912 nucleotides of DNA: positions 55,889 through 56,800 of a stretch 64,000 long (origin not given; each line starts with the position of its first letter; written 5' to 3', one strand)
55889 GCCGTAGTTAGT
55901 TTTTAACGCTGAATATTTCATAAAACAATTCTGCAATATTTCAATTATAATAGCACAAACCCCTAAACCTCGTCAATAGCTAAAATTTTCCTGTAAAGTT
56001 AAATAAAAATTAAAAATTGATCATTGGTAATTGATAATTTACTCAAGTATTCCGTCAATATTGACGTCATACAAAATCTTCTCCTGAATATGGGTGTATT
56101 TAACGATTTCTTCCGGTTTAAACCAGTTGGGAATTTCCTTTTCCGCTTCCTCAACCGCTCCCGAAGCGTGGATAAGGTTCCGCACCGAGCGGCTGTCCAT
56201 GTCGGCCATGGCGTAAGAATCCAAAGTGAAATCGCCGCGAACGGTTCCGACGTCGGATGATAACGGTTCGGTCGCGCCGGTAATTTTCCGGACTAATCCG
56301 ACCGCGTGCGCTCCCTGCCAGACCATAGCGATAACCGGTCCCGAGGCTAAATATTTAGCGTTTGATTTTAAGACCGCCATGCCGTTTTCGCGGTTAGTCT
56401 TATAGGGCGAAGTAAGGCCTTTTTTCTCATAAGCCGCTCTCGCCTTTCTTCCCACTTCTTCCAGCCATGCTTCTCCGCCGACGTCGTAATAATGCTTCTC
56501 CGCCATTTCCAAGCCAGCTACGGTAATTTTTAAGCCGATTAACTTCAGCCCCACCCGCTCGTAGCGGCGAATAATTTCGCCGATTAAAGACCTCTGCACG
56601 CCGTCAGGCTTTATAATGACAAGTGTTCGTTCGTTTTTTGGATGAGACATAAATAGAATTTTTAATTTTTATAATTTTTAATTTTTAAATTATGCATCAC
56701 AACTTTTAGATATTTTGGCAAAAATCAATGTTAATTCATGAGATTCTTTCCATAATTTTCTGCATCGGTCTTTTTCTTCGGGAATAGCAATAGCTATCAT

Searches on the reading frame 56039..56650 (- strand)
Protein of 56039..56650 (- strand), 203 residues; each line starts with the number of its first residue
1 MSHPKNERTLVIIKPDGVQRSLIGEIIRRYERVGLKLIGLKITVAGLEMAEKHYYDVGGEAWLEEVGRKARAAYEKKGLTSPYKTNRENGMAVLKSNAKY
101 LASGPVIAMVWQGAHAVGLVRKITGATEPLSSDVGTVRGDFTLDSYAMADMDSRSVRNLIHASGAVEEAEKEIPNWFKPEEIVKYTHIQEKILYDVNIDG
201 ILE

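Call 13: search_protein_families(library=ncbifam, proteins=[window:56039-56650:-], max_evalue=0.001)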
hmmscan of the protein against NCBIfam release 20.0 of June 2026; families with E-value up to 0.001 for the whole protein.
window:56039-56650:- (203 aa): 6 families
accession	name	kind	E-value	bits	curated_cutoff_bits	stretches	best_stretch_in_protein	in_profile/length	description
NF011115.0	PRK14543.1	equivalog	5.9e-40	136.9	287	2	90-190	63-163/169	nucleoside-diphosphate kinase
NF001908.0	PRK00668.1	equivalog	2.1e-37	128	155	2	95-184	61-140/141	nucleoside-diphosphate kinase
NF011112.0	PRK14540.1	equivalog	1.4e-29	102.6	202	2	91-178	56-133/135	nucleoside-diphosphate kinase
NF011114.0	PRK14542.1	equivalog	7.7e-18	64.5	250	2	7-57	2-51/137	nucleoside-diphosphate kinase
NF011113.0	PRK14541.1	equivalog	1e-17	64.5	255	2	98-184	62-138/140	nucleoside-diphosphate kinase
NF011116.0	PRK14545.1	equivalog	7.6e-14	52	217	2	6-55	3-52/139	nucleoside-diphosphate kinase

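Call 16: find_related_loci(query=window:56042-56650:-, collection=genome_contigs, flank=6000)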
Query window:56042-56650:- (203 aa) in genome_contigs; peptide patterns used: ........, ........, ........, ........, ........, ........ (x = any residue, [..] = any of these).
331 stretches matched a pattern; 297 encode a relative of the query (tblastn E <= 1e-3); the best 80 are kept; 80 distinct loci.
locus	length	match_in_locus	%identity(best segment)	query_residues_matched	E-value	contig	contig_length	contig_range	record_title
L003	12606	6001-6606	95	2-203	3e-128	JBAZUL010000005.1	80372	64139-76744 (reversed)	MAG: Patescibacteria group bacterium isolate SO_2017_GW1_227 NODE_1847_length_80372_cov_3.606704_OW334_2017, whole genom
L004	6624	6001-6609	79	1-203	1e-106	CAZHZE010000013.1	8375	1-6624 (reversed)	MAG TPA_asm: uncultured Gammaproteobacteria bacterium isolate SRP263991_co7_529 genome assembly, contig: NODE_18139_leng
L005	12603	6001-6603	75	3-203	1e-103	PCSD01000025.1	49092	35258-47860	MAG: Candidatus Falkowbacteria bacterium CG23_combo_of_CG06-09_8_20_14_all_49_15 CG23_scaffold_254_c, whole genome shotg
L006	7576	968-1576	75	1-203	2e-103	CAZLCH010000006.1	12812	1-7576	MAG TPA_asm: uncultured Gammaproteobacteria bacterium isolate SRP173033_co3_113 genome assembly, contig: NODE_6491_lengt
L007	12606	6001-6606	71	1-203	6e-96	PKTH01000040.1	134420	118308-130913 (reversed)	MAG: Candidatus Parcubacteria bacterium isolate BM507 sc_63, whole genome shotgun sequence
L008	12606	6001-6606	67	1-203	1e-93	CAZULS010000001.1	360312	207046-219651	MAG TPA_asm: uncultured Candidatus Saccharibacteria bacterium isolate SRP167671_co2_238 genome assembly, contig: NODE_4_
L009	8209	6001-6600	69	1-202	2e-91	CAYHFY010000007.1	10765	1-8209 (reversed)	MAG TPA_asm: uncultured Candidatus Saccharibacteria bacterium isolate ERP119705_co10_170 genome assembly, contig: NODE_4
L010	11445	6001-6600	63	3-203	1e-85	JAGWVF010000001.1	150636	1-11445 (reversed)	MAG: Patescibacteria group bacterium isolate REEB413 contig-150_44, whole genome shotgun sequence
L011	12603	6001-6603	66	1-203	8e-86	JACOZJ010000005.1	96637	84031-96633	MAG: Candidatus Wildermuthbacteria bacterium isolate NC_groundwater_202_Ag_S-0.1um_47_23 S4_GD2017_2_S1_scaffold_607, wh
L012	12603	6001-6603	66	1-203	1e-85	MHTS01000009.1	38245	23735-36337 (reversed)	MAG: Candidatus Wildermuthbacteria bacterium RIFCSPHIGHO2_01_FULL_48_27b rifcsphigho2_01_scaffold_1691, whole genome sho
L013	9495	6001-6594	70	5-203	7e-85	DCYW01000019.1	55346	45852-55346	MAG TPA_asm: Patescibacteria group bacterium UBA2100 UBA2100_contig_459, whole genome shotgun sequence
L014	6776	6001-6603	64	1-203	5e-84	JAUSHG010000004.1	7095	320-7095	MAG: bacterium isolate E14_metabat.bin.176_sub E14_k141_1171215, whole genome shotgun sequence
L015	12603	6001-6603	65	1-203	4e-84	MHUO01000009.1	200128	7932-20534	MAG: Candidatus Wildermuthbacteria bacterium RIFOXYD1_FULL_50_12 rifoxyd1_full_scaffold_194, whole genome shotgun sequen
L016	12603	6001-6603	65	1-203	1e-83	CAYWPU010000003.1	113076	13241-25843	MAG TPA_asm: uncultured Candidatus Saccharibacteria bacterium isolate SRP329715_co1_112 genome assembly, contig: NODE_16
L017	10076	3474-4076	64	1-203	1e-82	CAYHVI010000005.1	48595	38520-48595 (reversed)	MAG TPA_asm: uncultured Candidatus Saccharibacteria bacterium isolate ERP119705_co17_966 genome assembly, contig: NODE_6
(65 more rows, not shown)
